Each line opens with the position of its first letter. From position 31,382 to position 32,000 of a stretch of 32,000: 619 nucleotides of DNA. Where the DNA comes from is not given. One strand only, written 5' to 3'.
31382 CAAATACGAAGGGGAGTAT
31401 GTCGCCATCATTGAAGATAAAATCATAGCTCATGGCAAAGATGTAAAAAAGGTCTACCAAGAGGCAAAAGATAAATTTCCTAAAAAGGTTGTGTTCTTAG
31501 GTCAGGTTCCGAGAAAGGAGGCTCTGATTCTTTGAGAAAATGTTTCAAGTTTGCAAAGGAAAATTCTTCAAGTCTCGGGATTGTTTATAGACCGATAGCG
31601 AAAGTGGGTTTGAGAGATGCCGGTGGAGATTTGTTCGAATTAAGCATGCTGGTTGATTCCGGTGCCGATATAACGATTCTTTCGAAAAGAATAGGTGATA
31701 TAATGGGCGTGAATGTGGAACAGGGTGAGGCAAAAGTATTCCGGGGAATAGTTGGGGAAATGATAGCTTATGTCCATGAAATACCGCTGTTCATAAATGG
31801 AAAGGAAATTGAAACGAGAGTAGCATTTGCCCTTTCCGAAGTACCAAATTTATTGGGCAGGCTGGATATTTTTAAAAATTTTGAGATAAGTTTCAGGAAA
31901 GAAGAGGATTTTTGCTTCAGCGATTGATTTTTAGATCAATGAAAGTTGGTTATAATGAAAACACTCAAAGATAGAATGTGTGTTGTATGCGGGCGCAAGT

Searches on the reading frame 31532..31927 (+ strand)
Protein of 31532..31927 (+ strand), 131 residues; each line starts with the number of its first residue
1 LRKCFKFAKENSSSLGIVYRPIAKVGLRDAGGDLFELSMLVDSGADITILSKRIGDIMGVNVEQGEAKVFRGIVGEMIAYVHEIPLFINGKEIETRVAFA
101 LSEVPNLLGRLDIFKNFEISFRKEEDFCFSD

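Call 32: search_protein_families(library=padloc, proteins=[window:31532-31927:+], max_evalue=0.001)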
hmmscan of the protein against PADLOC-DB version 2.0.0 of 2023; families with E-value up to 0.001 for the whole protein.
window:31532-31927:+ (131 aa): 1 family
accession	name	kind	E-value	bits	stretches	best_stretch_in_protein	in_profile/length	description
PDLC04692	PDC-M52B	-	0.00033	18.3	1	19-125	21-129/139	-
